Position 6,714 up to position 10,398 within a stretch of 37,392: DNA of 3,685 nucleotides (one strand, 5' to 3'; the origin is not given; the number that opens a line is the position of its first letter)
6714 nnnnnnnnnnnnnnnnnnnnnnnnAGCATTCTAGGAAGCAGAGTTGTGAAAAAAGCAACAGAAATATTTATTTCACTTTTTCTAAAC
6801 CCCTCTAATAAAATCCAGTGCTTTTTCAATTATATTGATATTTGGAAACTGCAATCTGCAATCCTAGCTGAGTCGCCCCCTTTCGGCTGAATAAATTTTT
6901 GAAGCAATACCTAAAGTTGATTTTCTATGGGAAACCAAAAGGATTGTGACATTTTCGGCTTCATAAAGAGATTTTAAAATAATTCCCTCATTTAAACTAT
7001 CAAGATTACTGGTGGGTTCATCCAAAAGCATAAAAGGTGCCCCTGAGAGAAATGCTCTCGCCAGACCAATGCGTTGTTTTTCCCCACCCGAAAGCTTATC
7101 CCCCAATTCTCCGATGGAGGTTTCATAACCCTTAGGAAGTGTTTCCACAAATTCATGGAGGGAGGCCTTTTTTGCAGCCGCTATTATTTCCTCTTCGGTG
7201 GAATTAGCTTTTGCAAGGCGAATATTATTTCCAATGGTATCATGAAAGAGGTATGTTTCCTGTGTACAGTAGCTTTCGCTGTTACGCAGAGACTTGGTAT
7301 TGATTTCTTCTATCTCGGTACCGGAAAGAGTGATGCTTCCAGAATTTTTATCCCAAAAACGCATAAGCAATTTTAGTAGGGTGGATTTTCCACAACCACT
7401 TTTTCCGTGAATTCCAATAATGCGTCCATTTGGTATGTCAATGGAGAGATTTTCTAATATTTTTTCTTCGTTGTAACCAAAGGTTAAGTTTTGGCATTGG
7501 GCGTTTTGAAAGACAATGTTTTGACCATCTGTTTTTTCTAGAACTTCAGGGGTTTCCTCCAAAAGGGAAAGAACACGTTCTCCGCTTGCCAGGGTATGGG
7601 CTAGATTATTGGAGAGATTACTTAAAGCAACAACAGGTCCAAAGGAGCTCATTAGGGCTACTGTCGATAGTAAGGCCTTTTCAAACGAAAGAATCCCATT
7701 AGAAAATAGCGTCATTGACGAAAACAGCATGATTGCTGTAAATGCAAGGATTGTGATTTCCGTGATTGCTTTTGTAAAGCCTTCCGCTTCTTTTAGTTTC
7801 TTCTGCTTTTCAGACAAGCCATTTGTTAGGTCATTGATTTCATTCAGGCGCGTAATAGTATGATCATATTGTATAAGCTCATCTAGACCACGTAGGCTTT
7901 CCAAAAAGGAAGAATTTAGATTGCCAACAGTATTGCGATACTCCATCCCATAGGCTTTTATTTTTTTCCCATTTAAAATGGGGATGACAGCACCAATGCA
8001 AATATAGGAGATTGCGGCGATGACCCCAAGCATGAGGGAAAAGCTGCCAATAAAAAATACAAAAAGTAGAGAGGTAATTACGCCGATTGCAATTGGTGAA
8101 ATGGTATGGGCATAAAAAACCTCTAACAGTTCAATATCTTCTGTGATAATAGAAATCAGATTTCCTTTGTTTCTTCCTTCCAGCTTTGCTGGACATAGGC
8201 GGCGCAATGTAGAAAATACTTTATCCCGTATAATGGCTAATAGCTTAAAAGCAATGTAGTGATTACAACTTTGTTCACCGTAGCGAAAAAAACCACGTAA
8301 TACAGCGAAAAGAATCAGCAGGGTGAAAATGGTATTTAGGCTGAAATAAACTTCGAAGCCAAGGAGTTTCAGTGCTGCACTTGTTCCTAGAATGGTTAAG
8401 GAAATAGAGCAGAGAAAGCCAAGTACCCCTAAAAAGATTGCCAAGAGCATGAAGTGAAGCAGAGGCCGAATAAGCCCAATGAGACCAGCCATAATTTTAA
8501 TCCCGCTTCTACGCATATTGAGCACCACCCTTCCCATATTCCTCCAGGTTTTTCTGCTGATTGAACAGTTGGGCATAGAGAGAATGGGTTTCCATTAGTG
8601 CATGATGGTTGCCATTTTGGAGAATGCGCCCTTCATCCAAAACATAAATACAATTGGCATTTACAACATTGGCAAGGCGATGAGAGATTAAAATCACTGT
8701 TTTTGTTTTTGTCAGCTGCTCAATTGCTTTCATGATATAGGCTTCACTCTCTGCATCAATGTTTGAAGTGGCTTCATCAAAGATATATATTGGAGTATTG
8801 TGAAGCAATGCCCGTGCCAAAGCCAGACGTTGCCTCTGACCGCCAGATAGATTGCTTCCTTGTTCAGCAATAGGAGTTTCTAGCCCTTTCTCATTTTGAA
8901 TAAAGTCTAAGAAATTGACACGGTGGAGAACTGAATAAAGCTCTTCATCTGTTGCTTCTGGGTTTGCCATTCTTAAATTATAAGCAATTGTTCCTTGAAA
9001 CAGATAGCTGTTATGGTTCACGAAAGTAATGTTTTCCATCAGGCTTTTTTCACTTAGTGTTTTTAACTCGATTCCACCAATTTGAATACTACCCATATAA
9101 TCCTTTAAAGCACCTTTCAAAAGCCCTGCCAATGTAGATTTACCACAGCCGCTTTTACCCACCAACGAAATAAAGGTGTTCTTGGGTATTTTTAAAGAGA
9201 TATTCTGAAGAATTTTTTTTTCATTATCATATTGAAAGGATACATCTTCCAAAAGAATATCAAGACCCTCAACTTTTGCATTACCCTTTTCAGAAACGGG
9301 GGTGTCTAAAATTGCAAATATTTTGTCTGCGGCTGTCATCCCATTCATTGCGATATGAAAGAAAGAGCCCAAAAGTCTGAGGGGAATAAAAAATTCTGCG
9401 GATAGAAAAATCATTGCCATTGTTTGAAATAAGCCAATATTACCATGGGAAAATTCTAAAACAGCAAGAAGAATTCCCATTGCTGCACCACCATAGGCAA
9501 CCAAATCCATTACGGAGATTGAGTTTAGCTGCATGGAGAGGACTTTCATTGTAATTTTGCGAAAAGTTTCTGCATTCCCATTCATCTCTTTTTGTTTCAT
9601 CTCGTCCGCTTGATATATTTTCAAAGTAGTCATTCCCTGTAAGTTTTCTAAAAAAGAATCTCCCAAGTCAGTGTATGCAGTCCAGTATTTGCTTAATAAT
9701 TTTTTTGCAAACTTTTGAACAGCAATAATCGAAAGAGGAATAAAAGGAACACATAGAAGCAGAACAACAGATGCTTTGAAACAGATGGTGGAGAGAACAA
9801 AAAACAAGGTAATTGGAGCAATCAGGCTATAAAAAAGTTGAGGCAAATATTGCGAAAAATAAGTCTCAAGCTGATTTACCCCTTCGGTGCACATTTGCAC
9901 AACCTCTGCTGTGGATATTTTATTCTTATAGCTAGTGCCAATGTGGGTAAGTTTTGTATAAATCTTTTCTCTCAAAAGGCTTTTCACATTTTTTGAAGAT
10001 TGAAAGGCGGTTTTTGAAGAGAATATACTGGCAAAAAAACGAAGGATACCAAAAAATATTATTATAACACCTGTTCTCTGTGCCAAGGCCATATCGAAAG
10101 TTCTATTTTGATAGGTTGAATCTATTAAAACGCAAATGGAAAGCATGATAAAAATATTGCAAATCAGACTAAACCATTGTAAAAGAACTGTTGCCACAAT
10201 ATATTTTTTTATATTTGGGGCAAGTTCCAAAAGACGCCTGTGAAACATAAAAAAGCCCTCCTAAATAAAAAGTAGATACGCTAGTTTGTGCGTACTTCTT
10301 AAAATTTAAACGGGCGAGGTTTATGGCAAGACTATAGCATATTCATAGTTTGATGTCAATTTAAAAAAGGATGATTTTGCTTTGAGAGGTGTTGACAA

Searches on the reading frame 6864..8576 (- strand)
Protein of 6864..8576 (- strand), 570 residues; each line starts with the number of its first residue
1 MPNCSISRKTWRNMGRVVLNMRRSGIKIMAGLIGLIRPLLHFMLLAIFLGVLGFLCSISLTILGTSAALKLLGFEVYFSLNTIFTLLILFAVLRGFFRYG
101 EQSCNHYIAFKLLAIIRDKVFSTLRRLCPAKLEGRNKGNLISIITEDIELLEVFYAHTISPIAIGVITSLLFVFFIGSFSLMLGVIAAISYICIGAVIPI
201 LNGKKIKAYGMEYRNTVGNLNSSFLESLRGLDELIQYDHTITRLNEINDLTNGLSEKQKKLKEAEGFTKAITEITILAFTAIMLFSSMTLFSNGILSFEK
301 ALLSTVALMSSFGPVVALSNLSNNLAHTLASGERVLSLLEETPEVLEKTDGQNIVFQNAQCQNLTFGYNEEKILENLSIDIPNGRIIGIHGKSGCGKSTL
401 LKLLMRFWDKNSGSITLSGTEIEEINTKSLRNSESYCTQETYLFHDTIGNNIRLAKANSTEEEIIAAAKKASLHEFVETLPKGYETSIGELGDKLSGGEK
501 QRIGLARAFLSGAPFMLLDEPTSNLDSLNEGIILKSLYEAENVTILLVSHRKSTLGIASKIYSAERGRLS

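Call 66: search_protein_families(library=pfam, proteins=[window:6864-8576:-], max_evalue=0.001)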
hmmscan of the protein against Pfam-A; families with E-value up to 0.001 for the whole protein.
window:6864-8576:- (570 aa): 5 families
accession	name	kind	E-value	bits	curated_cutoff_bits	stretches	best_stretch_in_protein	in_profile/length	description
PF00005.33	ABC_tran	-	7.6e-31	108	25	1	374-523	1-137/137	ABC transporter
PF00664.28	ABC_membrane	-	8.2e-17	62.2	28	1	74-310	37-269/274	ABC transporter transmembrane region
PF02463.25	SMC_N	-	2.9e-07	30.6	40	1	385-563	25-210/220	RecF/RecN/SMC N terminal domain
PF09818.15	ABC_ATPase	-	0.00016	21.3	23.2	0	468-546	132-211/283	P-loop domain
PF13304.12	AAA_21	-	0.00041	20.9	27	0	491-550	238-298/304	AAA domain, putative AbiEii toxin, Type IV TA system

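Call 71: search_protein_families(library=ncbifam, proteins=[window:6864-8576:-], max_evalue=1e-20)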
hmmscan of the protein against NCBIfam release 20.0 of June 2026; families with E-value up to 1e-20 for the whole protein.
window:6864-8576:- (570 aa): 52 families (the best 25 are shown)
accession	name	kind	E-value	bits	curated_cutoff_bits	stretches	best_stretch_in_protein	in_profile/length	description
TIGR02868.1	CydC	equivalog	4e-90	302.9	329.05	1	35-551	7-529/530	thiol reductant ABC exporter subunit CydC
NF008364.0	PRK11160.1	equivalog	4e-88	296.4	630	1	34-569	9-552/575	heme ABC transporter ATP-binding protein/permease CydC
TIGR02857.1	CydD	equivalog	8.8e-81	272.4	435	1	45-561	7-526/529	thiol reductant ABC exporter subunit CydD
TIGR02203.1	MsbA_lipidA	equivalog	1.1e-77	261.9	602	1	81-569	55-546/572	lipid A export permease/ATP-binding protein MsbA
NF008381.0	PRK11176.1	equivalog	1.2e-69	235.3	867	1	83-568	67-555/582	lipid A ABC transporter ATP-binding protein/permease MsbA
TIGR02204.1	MsbA_rel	hypoth_equivalog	1.8e-68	231.6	780.4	1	78-569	55-552/576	ABC transporter, permease/ATP-binding protein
NF045513.1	HepA_fam_ABC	equivalog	4.1e-68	230.3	725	1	82-569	96-586/610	heterocyst formation ABC transporter subunit HepA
TIGR03375.1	type_I_sec_LssB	subfamily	1.4e-63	215.3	693.1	1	138-569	245-679/696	type I secretion system permease/ATPase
NF008379.0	PRK11174.1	equivalog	2.6e-60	204.7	684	1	42-569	23-561/588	heme ABC transporter permease/ATP-binding protein CydD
NF052233.1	CphA_assoc_ABC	equivalog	3.6e-57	194.2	880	1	112-569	261-720/766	cyanophycin metabolism-associated ABC transporter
TIGR01193.1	bacteriocin_ABC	subfamily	1.2e-56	192.6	523.85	1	124-567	239-684/708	peptide cleavage/export ABC transporter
TIGR01846.1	type_I_sec_HlyB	subfamily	3.5e-56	190.9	725.55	1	117-569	215-669/694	type I secretion system permease/ATPase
TIGR00958.1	3a01208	subfamily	4.8e-55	187.1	874.6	1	28-569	148-691/711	antigen peptide transporter 2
TIGR01842.1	type_I_sec_PrtD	subfamily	7.5e-54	183.2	510.15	1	145-569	105-531/544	type I secretion system permease/ATPase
NF010178.0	PRK13657.1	equivalog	8e-54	183.1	733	1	313-569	287-547/588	glucan ABC transporter ATP-binding protein/ permease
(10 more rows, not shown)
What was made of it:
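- The exporter pair scores just below both CydD and CydC equivalog cut-offs (call 71).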

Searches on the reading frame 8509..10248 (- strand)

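Call 3: search_protein_families(library=pfam, proteins=[window:8509-10248:-], max_evalue=0.01)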
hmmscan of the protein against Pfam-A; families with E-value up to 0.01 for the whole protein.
window:8509-10248:- (579 aa): 4 families
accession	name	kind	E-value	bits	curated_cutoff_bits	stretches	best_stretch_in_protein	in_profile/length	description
PF00005.33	ABC_tran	-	8.8e-29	101.3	25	1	347-495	1-137/137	ABC transporter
PF00664.28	ABC_membrane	-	1.2e-22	81.3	28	1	21-281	5-267/274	ABC transporter transmembrane region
PF02463.25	SMC_N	-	1.5e-08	34.8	40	1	424-534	135-208/220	RecF/RecN/SMC N terminal domain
PF03193.22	RsgA_GTPase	-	0.0068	16.7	30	1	342-388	92-137/174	RsgA GTPase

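Call 71: search_protein_families(library=ncbifam, proteins=[window:8509-10248:-], max_evalue=1e-20)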
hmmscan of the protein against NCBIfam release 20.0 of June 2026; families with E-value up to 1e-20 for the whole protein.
window:8509-10248:- (579 aa): 72 families (the best 25 are shown)
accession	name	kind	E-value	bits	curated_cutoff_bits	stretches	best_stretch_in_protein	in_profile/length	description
TIGR02857.1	CydD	equivalog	7.5e-119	398.1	435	1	14-536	2-528/529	thiol reductant ABC exporter subunit CydD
NF008379.0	PRK11174.1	equivalog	7.3e-107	358.4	684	1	12-566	19-585/588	heme ABC transporter permease/ATP-binding protein CydD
TIGR02203.1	MsbA_lipidA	equivalog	2.9e-95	319.9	602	1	3-565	3-569/572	lipid A export permease/ATP-binding protein MsbA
NF008381.0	PRK11176.1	equivalog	2.1e-82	277.4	867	1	4-565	14-579/582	lipid A ABC transporter ATP-binding protein/permease MsbA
NF008364.0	PRK11160.1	equivalog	6.2e-75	252.9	630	1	69-563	76-573/575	heme ABC transporter ATP-binding protein/permease CydC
NF010178.0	PRK13657.1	equivalog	6.6e-75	252.7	733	1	62-566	61-571/588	glucan ABC transporter ATP-binding protein/ permease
TIGR02204.1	MsbA_rel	hypoth_equivalog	8.5e-75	252.5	780.4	1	9-564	9-574/576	ABC transporter, permease/ATP-binding protein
TIGR01846.1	type_I_sec_HlyB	subfamily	2.5e-72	244.2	725.55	1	13-566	141-693/694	type I secretion system permease/ATPase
TIGR03375.1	type_I_sec_LssB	subfamily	1e-71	242.2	693.1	1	2-554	140-691/696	type I secretion system permease/ATPase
NF045513.1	HepA_fam_ABC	equivalog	2.1e-71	241.2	725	1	58-560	96-604/610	heterocyst formation ABC transporter subunit HepA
NF008056.1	PRK10790.1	equivalog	4.7e-70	236.7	746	1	4-569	12-579/584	SmdB family multidrug efflux ABC transporter permease/ATP-binding protein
TIGR02868.1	CydC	equivalog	2.9e-66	224.2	329.05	1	72-525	72-530/530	thiol reductant ABC exporter subunit CydC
TIGR00958.1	3a01208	subfamily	1.1e-65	222.3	874.6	1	5-561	151-710/711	antigen peptide transporter 2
NF052233.1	CphA_assoc_ABC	equivalog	4.4e-63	213.8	880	1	85-568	258-746/766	cyanophycin metabolism-associated ABC transporter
TIGR03797.1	NHLM_micro_ABC2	equivalog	2.9e-60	204.5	709.4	1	61-565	180-685/686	NHLP bacteriocin export ABC transporter permease/ATPase subunit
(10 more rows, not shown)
